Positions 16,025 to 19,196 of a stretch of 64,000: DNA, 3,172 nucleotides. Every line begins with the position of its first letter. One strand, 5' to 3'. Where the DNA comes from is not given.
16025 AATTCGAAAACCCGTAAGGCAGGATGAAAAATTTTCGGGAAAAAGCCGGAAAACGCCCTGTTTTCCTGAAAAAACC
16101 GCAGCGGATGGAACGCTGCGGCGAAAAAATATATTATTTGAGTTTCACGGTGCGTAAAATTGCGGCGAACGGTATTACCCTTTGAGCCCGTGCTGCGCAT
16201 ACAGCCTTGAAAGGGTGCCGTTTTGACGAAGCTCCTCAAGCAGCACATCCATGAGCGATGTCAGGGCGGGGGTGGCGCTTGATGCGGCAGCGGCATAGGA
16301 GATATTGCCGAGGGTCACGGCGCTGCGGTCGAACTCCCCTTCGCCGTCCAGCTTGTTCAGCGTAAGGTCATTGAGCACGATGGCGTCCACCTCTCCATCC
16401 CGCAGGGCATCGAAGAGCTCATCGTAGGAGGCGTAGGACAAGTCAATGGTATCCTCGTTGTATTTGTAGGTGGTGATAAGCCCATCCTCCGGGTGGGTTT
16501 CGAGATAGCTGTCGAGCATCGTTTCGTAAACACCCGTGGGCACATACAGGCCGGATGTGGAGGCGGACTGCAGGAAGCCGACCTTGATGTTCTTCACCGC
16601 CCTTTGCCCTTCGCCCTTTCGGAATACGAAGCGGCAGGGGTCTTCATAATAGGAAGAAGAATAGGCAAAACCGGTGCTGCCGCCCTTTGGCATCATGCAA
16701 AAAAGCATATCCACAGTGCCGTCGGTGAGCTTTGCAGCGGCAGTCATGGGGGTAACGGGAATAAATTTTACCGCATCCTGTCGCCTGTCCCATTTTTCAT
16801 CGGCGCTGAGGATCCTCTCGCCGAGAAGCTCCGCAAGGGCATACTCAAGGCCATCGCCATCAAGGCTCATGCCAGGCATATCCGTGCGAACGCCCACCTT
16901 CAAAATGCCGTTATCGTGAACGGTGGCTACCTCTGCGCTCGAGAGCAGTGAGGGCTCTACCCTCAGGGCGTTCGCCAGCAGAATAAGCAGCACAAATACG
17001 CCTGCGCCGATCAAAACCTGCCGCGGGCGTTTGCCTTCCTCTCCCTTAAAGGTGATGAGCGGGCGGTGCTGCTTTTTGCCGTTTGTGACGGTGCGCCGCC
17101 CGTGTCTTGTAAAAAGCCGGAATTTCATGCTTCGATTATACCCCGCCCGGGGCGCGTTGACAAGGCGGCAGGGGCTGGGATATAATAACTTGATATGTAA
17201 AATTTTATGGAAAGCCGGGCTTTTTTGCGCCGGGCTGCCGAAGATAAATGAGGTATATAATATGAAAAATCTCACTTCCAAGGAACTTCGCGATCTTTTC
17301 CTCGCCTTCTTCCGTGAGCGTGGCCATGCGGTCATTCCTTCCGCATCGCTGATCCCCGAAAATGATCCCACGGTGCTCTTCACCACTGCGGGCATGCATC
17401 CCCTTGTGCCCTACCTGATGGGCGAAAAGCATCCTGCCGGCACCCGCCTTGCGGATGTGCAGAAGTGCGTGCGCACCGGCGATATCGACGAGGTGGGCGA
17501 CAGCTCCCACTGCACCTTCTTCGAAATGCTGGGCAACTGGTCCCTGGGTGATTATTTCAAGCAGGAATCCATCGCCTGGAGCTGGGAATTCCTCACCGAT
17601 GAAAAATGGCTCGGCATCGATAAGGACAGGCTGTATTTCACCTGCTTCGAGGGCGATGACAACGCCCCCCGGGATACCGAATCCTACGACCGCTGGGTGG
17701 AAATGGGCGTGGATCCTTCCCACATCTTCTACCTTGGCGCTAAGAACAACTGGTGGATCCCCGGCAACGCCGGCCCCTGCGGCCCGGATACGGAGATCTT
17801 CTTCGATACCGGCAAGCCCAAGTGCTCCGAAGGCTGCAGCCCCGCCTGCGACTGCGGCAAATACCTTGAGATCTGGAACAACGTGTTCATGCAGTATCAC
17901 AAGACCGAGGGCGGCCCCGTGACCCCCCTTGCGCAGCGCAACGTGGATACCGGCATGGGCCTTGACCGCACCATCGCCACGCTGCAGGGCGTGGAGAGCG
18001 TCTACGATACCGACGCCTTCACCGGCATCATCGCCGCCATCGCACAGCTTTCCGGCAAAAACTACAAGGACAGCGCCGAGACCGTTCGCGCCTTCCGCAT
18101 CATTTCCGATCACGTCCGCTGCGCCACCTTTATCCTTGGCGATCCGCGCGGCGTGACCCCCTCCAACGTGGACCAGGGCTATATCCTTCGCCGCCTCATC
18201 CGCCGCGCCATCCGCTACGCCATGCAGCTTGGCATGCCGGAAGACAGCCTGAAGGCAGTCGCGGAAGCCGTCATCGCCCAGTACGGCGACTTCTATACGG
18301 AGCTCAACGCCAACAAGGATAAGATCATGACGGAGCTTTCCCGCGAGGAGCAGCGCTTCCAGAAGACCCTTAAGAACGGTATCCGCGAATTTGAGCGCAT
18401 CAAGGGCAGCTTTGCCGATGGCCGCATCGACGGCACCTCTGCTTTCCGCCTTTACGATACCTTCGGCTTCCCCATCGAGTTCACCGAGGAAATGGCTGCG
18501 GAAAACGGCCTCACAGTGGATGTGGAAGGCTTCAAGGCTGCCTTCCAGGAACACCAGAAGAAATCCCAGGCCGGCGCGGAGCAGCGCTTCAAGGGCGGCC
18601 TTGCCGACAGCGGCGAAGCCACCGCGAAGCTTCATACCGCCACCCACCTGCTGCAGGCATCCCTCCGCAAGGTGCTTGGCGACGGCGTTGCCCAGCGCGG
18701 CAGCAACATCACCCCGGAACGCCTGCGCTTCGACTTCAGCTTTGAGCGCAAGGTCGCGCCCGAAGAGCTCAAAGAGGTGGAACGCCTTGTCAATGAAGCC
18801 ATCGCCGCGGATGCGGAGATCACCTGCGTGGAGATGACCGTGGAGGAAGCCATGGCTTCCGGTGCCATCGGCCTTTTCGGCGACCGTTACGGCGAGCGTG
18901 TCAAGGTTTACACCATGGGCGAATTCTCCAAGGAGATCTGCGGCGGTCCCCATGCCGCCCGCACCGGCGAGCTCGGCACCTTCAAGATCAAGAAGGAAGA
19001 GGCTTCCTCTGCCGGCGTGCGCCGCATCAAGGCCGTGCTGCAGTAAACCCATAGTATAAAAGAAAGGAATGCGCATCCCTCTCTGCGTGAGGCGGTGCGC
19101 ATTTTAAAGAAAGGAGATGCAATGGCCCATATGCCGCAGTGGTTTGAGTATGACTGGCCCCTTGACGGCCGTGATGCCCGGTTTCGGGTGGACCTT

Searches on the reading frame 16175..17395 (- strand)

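Call 68: search_protein_families(library=pfam, proteins=[window:16175-17395:-], max_evalue=0.0001)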
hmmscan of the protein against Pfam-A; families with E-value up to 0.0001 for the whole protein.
window:16175-17395:- (406 aa): 1 family
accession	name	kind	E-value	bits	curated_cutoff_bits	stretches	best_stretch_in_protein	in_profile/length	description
PF00497.25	SBP_bac_3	-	4.5e-06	26.9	26.4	1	166-402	2-129/132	Bacterial extracellular solute-binding proteins, family 3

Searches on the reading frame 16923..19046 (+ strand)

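Call 68: search_protein_families(library=pfam, proteins=[window:16923-19046:+], max_evalue=0.0001)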
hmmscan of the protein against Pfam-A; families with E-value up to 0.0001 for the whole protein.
window:16923-19046:+ (707 aa): 2 families
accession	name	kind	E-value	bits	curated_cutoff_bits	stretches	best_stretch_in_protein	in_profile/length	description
PF01411.24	tRNA-synt_2c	-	8.9e-146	487.1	30.3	1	121-574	1-452/552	tRNA synthetases class II (A)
PF07973.19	tRNA_SAD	-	1.4e-15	57.4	24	1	660-702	1-43/44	Threonyl and Alanyl tRNA synthetase second additional domain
